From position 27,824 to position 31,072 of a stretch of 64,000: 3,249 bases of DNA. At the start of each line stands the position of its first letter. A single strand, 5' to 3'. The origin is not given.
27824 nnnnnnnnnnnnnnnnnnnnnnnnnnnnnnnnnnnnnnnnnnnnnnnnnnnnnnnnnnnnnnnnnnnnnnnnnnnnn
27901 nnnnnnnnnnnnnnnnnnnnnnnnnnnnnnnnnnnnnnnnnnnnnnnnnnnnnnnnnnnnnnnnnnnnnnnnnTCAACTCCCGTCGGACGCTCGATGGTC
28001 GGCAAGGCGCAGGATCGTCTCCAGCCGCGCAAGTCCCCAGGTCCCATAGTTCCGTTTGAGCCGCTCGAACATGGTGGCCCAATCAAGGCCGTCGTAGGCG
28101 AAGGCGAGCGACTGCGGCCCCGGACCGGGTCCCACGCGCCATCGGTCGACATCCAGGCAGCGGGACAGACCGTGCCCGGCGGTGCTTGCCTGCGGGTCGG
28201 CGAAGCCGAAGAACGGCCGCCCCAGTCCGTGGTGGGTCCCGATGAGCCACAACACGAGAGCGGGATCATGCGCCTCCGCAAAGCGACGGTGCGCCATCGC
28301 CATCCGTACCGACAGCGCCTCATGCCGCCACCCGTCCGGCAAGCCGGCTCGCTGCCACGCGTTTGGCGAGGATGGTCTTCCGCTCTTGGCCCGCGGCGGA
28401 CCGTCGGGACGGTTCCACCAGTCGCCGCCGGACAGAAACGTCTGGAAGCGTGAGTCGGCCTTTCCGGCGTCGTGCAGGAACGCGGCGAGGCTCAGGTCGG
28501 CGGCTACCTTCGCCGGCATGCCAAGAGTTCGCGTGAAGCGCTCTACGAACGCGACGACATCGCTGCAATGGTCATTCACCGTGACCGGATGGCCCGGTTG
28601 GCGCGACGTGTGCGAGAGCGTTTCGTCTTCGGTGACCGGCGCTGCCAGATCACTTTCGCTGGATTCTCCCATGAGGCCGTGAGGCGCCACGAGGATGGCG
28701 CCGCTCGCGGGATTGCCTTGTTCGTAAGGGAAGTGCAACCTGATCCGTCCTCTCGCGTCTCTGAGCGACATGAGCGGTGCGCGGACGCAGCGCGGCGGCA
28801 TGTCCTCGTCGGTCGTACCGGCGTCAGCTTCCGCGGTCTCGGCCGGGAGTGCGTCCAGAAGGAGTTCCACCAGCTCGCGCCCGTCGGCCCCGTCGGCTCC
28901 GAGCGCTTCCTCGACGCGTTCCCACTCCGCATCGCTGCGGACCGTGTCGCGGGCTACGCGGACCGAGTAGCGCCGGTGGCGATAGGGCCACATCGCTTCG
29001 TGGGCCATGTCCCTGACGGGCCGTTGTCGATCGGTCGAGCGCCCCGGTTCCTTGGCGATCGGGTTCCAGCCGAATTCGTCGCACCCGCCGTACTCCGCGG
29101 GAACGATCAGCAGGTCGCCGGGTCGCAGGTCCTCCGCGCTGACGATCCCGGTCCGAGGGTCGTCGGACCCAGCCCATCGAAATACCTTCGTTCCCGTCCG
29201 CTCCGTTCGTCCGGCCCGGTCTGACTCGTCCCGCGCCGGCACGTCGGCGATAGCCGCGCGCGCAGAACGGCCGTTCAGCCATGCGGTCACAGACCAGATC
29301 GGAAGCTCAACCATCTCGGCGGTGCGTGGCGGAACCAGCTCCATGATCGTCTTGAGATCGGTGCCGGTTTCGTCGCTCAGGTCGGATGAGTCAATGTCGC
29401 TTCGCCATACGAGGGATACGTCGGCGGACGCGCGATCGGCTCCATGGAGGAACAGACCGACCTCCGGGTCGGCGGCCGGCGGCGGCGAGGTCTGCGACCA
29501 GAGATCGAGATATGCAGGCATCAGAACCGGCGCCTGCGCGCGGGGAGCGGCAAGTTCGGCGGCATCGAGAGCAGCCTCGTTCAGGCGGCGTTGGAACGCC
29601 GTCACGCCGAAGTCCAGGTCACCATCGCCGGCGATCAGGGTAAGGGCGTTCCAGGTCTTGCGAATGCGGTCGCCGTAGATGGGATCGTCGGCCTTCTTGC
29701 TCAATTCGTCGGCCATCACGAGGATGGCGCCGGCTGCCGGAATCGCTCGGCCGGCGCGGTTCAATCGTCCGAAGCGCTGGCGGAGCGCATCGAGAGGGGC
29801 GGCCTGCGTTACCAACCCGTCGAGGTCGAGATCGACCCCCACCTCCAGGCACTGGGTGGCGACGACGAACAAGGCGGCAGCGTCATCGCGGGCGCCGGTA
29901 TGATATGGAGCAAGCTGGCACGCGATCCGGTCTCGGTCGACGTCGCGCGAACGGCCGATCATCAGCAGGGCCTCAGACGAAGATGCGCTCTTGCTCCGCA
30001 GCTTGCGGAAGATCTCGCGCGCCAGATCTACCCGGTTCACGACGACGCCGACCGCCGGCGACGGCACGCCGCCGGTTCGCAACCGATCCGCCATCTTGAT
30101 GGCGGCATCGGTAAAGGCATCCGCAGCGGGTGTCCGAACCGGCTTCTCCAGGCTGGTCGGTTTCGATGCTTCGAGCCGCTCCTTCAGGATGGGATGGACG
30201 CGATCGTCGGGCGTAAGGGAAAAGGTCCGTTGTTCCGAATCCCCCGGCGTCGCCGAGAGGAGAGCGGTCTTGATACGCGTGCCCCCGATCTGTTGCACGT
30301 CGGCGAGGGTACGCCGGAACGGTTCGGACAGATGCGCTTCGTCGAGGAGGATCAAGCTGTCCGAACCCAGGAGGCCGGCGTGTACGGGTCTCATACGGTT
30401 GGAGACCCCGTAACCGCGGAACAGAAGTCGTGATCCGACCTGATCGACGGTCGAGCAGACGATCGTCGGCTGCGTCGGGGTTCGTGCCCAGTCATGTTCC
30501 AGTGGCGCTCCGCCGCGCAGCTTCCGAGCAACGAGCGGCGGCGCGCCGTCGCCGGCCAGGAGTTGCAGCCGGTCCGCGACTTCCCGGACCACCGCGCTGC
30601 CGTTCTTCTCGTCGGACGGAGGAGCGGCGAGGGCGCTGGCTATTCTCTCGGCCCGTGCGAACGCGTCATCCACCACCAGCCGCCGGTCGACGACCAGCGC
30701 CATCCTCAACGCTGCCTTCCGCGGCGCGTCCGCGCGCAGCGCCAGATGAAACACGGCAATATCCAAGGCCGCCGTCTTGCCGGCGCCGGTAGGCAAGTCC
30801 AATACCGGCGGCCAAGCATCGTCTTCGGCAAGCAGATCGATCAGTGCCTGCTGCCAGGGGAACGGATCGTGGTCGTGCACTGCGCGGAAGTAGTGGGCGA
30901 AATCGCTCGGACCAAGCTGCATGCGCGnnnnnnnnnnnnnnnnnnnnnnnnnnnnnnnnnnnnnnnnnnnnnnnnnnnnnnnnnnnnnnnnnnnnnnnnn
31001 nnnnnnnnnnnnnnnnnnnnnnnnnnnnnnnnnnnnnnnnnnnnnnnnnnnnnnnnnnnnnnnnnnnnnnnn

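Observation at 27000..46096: Type I-G (I-U) CRISPR-Cas with divergent effector and adaptation operons and non-canonical gene order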

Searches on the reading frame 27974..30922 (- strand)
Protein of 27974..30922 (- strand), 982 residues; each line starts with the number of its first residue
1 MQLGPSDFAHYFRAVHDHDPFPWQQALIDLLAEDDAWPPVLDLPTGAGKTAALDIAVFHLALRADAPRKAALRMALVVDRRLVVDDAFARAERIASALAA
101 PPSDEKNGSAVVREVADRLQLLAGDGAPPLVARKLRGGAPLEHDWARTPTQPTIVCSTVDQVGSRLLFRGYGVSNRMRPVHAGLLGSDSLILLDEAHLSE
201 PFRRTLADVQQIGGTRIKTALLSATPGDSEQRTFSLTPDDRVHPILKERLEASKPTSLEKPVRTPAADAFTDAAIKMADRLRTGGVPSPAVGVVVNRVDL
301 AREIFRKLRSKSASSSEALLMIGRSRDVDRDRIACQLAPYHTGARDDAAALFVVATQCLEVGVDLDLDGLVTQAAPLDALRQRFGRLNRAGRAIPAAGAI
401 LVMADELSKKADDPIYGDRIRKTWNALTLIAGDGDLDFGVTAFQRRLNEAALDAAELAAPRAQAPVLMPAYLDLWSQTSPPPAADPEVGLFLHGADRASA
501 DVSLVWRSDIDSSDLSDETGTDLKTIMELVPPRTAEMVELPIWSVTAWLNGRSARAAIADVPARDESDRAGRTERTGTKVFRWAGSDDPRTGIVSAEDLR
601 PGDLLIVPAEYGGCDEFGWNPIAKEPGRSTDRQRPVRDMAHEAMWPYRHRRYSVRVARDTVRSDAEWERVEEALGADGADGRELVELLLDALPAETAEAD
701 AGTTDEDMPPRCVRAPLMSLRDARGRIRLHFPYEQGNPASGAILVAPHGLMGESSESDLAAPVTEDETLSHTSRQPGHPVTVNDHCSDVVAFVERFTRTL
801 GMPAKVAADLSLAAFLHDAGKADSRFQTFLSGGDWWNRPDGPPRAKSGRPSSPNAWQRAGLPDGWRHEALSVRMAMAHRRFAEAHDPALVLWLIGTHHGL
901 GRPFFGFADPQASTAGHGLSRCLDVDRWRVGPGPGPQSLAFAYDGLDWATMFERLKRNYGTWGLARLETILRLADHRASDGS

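Call 7: search_protein_families(library=ncbifam, proteins=[window:27974-30922:-], max_evalue=0.01)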
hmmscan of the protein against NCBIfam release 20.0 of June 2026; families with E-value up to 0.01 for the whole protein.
window:27974-30922:- (982 aa): 6 families
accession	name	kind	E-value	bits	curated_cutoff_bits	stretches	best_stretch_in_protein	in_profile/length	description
TIGR02621.3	cas3_GSU0051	exception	3.1e-232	774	400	1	7-979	1-853/854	type I-G CRISPR-associated helicase/endonuclease Cas3g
TIGR01587.1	cas3_core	equivalog_domain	2.1e-25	89.6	102.45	1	187-426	124-354/358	CRISPR-associated helicase Cas3'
NF007248.0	PRK09694.1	equivalog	1.1e-15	56.8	569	1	289-427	561-703/878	CRISPR-associated helicase/endonuclease Cas3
TIGR01596.1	cas3_HD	equivalog_domain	1.1e-12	48.3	43.45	1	783-903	2-103/178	CRISPR-associated endonuclease Cas3''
TIGR03158.1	cas3_cyano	exception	0.0024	17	69.1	0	351-387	320-356/357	type I-D CRISPR-associated helicase Cas3'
TIGR04121.1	DEXH_lig_assoc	equivalog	0.0042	14.9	850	0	8-68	3-60/804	ligase-associated DNA damage response DEXH box helicase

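Call 8: search_protein_families(library=pfam, proteins=[window:27974-30922:-], max_evalue=0.01)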
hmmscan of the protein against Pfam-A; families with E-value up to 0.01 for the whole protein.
window:27974-30922:- (982 aa): 3 families
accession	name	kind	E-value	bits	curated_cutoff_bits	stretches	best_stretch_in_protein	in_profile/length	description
PF22590.2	Cas3-like_C_2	-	7.3e-19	68.5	27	1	291-391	5-105/106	CRISPR-associated nuclease/helicase Cas3, C-terminal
PF00270.35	DEAD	-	8.6e-06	26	26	1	24-229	4-163/167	DEAD/DEAH box helicase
PF18019.7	Cas3_HD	-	1.1e-05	26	23.1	1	798-899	44-130/207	Cas3, HD domain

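Call 51: search_dna_similar(query=window:27974-30922:-, collection=plasmids, mode=protein, max_rows=40)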
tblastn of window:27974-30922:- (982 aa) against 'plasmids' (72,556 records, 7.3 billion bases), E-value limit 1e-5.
Records with a match: 22; places in all: 22; records where one place covers at least 80% of the query: 18.
Best place of each record, by identity: <60% 22.
By first word of the organism name: Thermus 14; Streptomyces 2; Cereibacter 2; Rhodothermus 1; Azotobacter 1; Methylomagnum 1; Actinomyces 1.
By predicted mobility (MOB-suite, as given by PLSDB): non-mobilizable 21; mobilizable 1.
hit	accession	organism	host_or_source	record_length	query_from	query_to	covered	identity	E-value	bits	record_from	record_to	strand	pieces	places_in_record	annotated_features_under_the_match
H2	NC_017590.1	Thermus thermophilus JL-18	-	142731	6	982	84%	37.0%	1e-54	292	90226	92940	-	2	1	cas3u: type I-U CRISPR-associated helicase/endonuclease Cas3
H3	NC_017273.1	Thermus thermophilus SG0.5JP17-16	-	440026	6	982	84%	37.0%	6e-55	295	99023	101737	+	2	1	cas3u: type I-U CRISPR-associated helicase/endonuclease Cas3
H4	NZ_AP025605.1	Thermus thermophilus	-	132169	6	982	84%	36.8%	1e-54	295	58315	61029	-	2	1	cas3u: type I-U CRISPR-associated helicase/endonuclease Cas3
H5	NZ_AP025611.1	Thermus thermophilus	-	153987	6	982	84%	36.8%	1e-54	295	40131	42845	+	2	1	cas3u: type I-U CRISPR-associated helicase/endonuclease Cas3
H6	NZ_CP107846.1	Streptomyces sp. NBC_00513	-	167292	1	980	100%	31.1%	1e-56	222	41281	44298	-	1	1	cas3u: type I-U CRISPR-associated helicase/endonuclease Cas3 | csb2: type I-U CRISPR-associated protein Csb2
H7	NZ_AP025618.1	Thermus thermophilus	-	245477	6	982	84%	36.7%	5e-54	294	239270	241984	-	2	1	cas3u: type I-U CRISPR-associated helicase/endonuclease Cas3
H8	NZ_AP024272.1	Thermus thermophilus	-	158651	6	982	84%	36.5%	1e-54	295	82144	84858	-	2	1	cas3u: type I-U CRISPR-associated helicase/endonuclease Cas3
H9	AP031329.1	Thermus thermophilus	-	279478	6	982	84%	36.5%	2e-56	299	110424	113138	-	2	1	hypothetical protein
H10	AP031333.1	Thermus thermophilus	-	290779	6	982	84%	36.5%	2e-56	299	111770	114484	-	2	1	hypothetical protein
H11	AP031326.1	Thermus thermophilus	-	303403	6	982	84%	36.5%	2e-56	299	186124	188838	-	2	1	hypothetical protein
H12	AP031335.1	Thermus thermophilus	-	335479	6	982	84%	36.5%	2e-56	299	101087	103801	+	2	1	hypothetical protein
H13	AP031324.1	Thermus thermophilus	-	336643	6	982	84%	36.5%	2e-56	299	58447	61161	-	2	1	hypothetical protein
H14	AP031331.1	Thermus thermophilus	-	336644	6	982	84%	36.5%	2e-56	299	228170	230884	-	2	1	hypothetical protein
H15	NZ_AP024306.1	Thermus thermophilus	-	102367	6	982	84%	36.4%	3e-54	295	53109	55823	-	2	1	cas3u: type I-U CRISPR-associated helicase/endonuclease Cas3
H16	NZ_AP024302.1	Thermus thermophilus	-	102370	6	982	84%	36.4%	3e-54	295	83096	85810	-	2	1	cas3u: type I-U CRISPR-associated helicase/endonuclease Cas3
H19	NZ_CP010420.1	Azotobacter chroococcum NCIMB 8003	cell culture,soil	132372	6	979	84%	32.9%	9e-47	258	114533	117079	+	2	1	cas3u: type I-U CRISPR-associated helicase/endonuclease Cas3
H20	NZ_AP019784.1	Methylomagnum ishizawai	-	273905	37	980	72%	37.8%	7e-21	290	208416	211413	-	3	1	hypothetical protein | CRISPR-associated endonuclease Cas3''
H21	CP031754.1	Cereibacter sphaeroides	cell culture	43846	6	979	78%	30.0%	2e-21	185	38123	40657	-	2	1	cas3u: type I-U CRISPR-associated helicase/endonuclease Cas3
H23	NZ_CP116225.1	Actinomyces oris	Homo sapiens,Cell culture,oral cavity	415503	781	975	20%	31.8%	2e-8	66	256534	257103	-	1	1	cas3u: type I-U CRISPR-associated helicase/endonuclease Cas3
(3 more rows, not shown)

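Call 52: get_annotated_region(hit=H2, flank=7000)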
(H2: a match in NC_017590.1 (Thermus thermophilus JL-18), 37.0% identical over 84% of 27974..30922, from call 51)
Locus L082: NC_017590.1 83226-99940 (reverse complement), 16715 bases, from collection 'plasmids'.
description: Thermus thermophilus JL-18 plasmid pTTJL1802, complete sequence
organism: Thermus thermophilus JL-18 (NCBI taxid 798128)
taxonomy: Bacteria; Deinococcota; Deinococci; Thermales; Thermaceae; Thermus; Thermus thermophilus; Thermus thermophilus JL-18
host: -; source: -; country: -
typing (MOB-suite, as given by PLSDB): non-mobilizable; mating-pair formation MPF_T
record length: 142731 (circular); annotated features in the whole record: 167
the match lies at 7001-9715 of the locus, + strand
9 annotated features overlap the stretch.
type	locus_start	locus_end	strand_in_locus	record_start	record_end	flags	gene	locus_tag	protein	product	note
CDS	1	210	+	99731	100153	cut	-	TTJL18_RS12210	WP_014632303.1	helix-turn-helix domain-containing protein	-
CDS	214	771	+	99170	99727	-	-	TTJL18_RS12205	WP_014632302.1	helix-turn-helix domain-containing protein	-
CDS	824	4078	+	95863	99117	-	-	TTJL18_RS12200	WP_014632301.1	Swt1 family HEPN domain-containing protein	-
CDS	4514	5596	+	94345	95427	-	-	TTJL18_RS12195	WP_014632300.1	type I-U CRISPR-associated protein Cas7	-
CDS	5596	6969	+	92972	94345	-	csb2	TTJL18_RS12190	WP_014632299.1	type I-U CRISPR-associated protein Csb2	GO:0043571 - maintenance of CRISPR repeat elements [Evidence IEA]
CDS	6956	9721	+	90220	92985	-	cas3u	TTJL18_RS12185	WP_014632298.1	type I-U CRISPR-associated helicase/endonuclease Cas3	GO:0043571 - maintenance of CRISPR repeat elements [Evidence IEA]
CDS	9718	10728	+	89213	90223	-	-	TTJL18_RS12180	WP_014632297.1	hypothetical protein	-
CDS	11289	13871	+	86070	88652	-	-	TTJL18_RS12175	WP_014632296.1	PD-(D/E)XK nuclease family protein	-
CDS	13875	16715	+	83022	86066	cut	-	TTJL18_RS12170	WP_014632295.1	UvrD-helicase domain-containing protein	-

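Call 53: get_annotated_region(hit=H6, flank=7000)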
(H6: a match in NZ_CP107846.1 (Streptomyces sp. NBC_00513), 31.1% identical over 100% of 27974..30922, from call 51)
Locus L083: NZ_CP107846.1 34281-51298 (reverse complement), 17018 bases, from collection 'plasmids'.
description: Streptomyces sp. NBC_00513 plasmid unnamed1, complete sequence
organism: Streptomyces sp. NBC_00513 (NCBI taxid 2975763)
taxonomy: Bacteria; Actinomycetota; Actinomycetes; Kitasatosporales; Streptomycetaceae; Streptomyces; Streptomyces sp. NBC 00513
host: -; source: -; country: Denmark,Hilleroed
typing (MOB-suite, as given by PLSDB): non-mobilizable
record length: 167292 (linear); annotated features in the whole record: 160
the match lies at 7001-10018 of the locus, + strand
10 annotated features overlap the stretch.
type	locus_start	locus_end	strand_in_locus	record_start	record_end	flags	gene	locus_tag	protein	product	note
CDS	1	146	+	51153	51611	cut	-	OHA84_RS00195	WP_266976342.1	pilus assembly protein TadG-related protein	-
CDS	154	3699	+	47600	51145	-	-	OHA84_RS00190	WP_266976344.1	LysM peptidoglycan-binding domain-containing protein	-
CDS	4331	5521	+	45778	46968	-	cas7u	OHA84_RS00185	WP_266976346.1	type I-U CRISPR-associated RAMP protein Csb1/Cas7u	GO:0043571 - maintenance of CRISPR repeat elements [Evidence IEA]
CDS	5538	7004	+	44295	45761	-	csb2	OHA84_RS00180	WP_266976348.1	type I-U CRISPR-associated protein Csb2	GO:0043571 - maintenance of CRISPR repeat elements [Evidence IEA]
CDS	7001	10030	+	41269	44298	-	cas3u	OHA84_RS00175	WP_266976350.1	type I-U CRISPR-associated helicase/endonuclease Cas3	GO:0043571 - maintenance of CRISPR repeat elements [Evidence IEA]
CDS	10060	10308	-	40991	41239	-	-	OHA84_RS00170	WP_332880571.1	hypothetical protein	-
CDS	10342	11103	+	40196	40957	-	-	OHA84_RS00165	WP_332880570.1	hypothetical protein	-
CDS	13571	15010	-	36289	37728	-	-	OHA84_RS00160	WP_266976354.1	Twin-arginine translocation pathway signal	-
CDS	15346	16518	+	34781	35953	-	-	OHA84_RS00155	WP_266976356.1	cytochrome P450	-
CDS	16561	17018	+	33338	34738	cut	-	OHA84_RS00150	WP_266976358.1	hypothetical protein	-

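Call 54: get_annotated_region(hit=H19, flank=7000)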
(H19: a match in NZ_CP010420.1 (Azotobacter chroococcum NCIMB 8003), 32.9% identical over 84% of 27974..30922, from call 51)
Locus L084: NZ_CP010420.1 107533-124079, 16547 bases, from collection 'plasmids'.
description: Azotobacter chroococcum NCIMB 8003 plasmid pAcX50e, complete sequence
organism: Azotobacter chroococcum NCIMB 8003 (NCBI taxid 1328314)
taxonomy: Bacteria; Pseudomonadota; Gammaproteobacteria; Pseudomonadales; Pseudomonadaceae; Azotobacter; Azotobacter chroococcum; Azotobacter chroococcum NCIMB 8003
host: -; source: cell culture,soil; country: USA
typing (MOB-suite, as given by PLSDB): mobilizable; replicon rep_cluster_1301; relaxase MOBH
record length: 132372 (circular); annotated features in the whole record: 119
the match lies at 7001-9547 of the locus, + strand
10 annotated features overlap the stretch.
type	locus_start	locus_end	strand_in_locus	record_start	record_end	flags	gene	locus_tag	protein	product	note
CDS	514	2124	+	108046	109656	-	-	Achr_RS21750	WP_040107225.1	carbohydrate porin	-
CDS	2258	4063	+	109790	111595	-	-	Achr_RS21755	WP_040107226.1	alpha-glucosidase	-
CDS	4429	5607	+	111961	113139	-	cas7u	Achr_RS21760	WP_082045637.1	type I-U CRISPR-associated RAMP protein Csb1/Cas7u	GO:0043571 - maintenance of CRISPR repeat elements [Evidence IEA]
CDS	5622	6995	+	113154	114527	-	csb2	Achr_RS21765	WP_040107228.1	type I-U CRISPR-associated protein Csb2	GO:0043571 - maintenance of CRISPR repeat elements [Evidence IEA]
CDS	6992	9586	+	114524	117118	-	cas3u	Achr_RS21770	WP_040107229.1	type I-U CRISPR-associated helicase/endonuclease Cas3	GO:0043571 - maintenance of CRISPR repeat elements [Evidence IEA]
CDS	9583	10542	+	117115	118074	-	-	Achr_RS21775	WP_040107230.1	hypothetical protein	-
CDS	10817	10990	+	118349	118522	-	-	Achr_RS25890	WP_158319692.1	hypothetical protein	-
CDS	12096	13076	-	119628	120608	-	-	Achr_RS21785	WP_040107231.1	glucokinase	GO:0051156 - glucose 6-phosphate metabolic process [Evidence IEA]; GO:0006096 - glycolytic process [Evidence IEA]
CDS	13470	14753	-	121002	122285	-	-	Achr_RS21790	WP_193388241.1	sugar MFS transporter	GO:0055085 - transmembrane transport [Evidence IEA]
CDS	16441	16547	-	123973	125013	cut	-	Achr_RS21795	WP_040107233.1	lambda-exonuclease family protein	-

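Call 55: search_protein_families(library=ncbifam, proteins=[L082:9718-10728:+, L083:10342-11103:+, L084:9583-10542:+], max_evalue=1)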
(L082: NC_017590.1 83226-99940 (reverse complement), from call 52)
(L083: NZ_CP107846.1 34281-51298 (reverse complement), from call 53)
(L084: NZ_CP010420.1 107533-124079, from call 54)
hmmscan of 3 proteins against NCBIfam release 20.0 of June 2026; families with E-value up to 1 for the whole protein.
L082:9718-10728:+ (336 aa): 1 family
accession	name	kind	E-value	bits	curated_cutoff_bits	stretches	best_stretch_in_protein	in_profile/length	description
NF049934.1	adjac_Cas3_IG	equivalog_domain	5.5e-16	59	65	2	190-285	176-270/299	type I-G CRISPR-associated protein, Cas3-extension family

L083:10342-11103:+ (253 aa): 1 family
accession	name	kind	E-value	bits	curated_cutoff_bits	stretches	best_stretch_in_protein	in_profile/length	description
NF049934.1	adjac_Cas3_IG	equivalog_domain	7.4e-49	167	65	1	1-225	90-298/299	type I-G CRISPR-associated protein, Cas3-extension family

L084:9583-10542:+ (319 aa): 1 family
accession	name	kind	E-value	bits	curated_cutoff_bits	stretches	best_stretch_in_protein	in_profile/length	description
NF049934.1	adjac_Cas3_IG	equivalog_domain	3.4e-44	151.7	65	1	13-266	1-260/299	type I-G CRISPR-associated protein, Cas3-extension family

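Call 65: get_annotated_region(hit=H21, flank=7000)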
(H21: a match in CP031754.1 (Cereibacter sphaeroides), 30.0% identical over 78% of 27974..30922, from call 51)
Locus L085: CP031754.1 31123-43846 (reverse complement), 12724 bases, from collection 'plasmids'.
description: Cereibacter sphaeroides strain EBL0706 plasmid p.C, complete sequence
organism: Cereibacter sphaeroides (NCBI taxid 1063)
taxonomy: Bacteria; Pseudomonadota; Alphaproteobacteria; Rhodobacterales; Paracoccaceae; Cereibacter; Cereibacter sphaeroides
host: -; source: cell culture; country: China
typing (MOB-suite, as given by PLSDB): non-mobilizable
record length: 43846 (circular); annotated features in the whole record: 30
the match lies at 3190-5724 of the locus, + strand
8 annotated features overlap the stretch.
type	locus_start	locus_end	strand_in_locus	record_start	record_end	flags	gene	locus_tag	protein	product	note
CDS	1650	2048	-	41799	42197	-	-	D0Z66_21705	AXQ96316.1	XRE family transcriptional regulator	-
CDS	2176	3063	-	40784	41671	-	-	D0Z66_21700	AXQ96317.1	WYL domain-containing protein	-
CDS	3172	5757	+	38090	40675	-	cas3u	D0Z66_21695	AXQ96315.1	type I-U CRISPR-associated helicase/endonuclease Cas3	-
CDS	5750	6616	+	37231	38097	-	cas8c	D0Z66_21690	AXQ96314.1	type I-U CRISPR-associated protein Cas8c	-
CDS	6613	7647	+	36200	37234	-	cas7u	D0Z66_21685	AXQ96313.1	type I-U CRISPR-associated protein Cas7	-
CDS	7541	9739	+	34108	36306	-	cas5u6u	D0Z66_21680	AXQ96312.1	type I-U CRISPR-associated protein Cas5/Cas6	-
CDS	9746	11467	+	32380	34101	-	-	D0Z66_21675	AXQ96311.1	CRISPR-associated endonuclease Cas4/Cas1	-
CDS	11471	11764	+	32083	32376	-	cas2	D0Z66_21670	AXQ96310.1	CRISPR-associated endonuclease Cas2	-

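Call 66: get_annotated_region(hit=H20, flank=7000)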
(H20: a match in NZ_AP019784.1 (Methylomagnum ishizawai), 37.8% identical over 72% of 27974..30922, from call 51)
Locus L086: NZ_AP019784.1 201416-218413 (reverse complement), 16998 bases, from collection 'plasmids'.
description: Methylomagnum ishizawai strain RS11D-Pr plasmid pRS11DPr1, complete sequence
organism: Methylomagnum ishizawai (NCBI taxid 1760988)
taxonomy: Bacteria; Pseudomonadota; Gammaproteobacteria; Methylococcales; Methylococcaceae; Methylomagnum; Methylomagnum ishizawai
host: -; source: -; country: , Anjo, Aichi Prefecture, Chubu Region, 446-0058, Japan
typing (MOB-suite, as given by PLSDB): non-mobilizable
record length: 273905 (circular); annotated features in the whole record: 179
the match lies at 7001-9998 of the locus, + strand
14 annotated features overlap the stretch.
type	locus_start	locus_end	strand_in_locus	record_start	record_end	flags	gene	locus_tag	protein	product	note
CDS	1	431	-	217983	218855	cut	-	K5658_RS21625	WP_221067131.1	hypothetical protein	-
CDS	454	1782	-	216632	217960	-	-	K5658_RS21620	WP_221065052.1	transposase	GO:0006313 - DNA transposition [Evidence IEA]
CDS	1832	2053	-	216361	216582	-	-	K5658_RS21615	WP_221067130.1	hypothetical protein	-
CDS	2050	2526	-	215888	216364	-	-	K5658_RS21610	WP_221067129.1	hypothetical protein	-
CDS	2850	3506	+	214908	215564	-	-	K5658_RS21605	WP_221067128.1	tyrosine-type recombinase/integrase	GO:0015074 - DNA integration [Evidence IEA]; GO:0006310 - DNA recombination [Evidence IEA]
CDS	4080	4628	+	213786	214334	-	cas7u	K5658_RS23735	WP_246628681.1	type I-U CRISPR-associated RAMP protein Csb1/Cas7u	GO:0043571 - maintenance of CRISPR repeat elements [Evidence IEA]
CDS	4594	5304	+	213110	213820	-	-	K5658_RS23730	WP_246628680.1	hypothetical protein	-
CDS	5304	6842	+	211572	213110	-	csb2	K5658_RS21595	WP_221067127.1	type I-U CRISPR-associated protein Csb2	GO:0043571 - maintenance of CRISPR repeat elements [Evidence IEA]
CDS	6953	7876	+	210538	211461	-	-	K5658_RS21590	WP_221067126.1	hypothetical protein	-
CDS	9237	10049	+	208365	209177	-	-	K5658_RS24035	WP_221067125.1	CRISPR-associated endonuclease Cas3''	GO:0043571 - maintenance of CRISPR repeat elements [Evidence IEA]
CDS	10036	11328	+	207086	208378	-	-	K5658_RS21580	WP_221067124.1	hypothetical protein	-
CDS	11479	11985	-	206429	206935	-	-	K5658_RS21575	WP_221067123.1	hypothetical protein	-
CDS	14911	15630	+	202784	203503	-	-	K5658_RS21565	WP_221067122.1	transposase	GO:0006313 - DNA transposition [Evidence IEA]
CDS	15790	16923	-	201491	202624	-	-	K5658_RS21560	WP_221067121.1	sulfotransferase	-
